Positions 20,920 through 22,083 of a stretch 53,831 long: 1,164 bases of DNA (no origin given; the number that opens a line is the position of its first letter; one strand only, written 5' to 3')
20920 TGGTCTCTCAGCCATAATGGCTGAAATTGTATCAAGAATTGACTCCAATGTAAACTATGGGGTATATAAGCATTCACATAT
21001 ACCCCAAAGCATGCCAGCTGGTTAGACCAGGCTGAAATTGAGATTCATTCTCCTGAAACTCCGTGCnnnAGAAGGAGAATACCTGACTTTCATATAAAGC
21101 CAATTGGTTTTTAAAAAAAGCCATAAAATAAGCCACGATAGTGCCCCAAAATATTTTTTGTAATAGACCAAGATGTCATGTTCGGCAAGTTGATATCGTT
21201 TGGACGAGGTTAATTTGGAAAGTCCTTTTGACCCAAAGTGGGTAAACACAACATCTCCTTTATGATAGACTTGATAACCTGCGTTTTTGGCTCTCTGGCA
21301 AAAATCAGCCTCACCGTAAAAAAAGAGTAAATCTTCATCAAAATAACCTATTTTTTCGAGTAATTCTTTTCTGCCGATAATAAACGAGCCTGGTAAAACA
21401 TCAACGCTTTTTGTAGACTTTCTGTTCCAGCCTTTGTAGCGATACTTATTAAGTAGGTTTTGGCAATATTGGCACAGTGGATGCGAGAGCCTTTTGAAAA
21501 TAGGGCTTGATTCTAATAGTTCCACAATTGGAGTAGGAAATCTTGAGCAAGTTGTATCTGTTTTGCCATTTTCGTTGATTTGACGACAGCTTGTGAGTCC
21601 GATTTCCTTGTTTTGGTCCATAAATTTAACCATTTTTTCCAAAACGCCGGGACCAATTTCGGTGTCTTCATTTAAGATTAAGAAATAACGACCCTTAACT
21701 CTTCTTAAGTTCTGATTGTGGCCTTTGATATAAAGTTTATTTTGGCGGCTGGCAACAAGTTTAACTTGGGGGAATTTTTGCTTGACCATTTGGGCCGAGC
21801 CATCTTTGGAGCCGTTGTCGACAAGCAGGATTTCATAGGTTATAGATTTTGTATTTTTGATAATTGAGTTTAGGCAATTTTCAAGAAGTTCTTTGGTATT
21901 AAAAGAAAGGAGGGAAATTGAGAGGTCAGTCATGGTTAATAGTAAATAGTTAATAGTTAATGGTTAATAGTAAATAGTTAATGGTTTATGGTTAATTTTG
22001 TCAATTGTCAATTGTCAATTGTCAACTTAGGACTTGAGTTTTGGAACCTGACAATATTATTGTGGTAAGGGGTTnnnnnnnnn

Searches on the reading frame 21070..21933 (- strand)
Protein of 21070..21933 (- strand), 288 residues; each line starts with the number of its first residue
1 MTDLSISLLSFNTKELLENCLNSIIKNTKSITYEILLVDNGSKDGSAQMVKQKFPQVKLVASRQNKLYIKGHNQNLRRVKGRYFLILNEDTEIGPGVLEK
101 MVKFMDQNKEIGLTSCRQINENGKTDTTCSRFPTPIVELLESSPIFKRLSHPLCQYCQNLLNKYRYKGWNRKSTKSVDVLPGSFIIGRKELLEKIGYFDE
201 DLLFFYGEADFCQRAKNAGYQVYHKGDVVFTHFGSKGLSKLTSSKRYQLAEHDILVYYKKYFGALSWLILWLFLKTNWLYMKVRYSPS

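Call 59: search_protein_families(library=pfam, proteins=[window:21070-21933:-], max_evalue=0.001)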
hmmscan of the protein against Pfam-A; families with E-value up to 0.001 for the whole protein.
window:21070-21933:- (288 aa): 4 families
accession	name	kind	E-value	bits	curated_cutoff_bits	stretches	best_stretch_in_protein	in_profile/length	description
PF00535.33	Glycos_transf_2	-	2.9e-23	83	23.3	1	8-195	4-167/168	Glycosyl transferase family 2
PF13641.12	Glyco_tranf_2_3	-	3.2e-09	37.6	27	1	10-240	9-219/230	Glycosyltransferase like family 2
PF13712.12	Glyco_tranf_2_5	-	2.5e-05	24.5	27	1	57-223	30-178/210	Glycosyltransferase like family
PF13632.12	Glyco_trans_2_3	-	6.3e-05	23.3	27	0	175-274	67-164/198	Glycosyl transferase family group 2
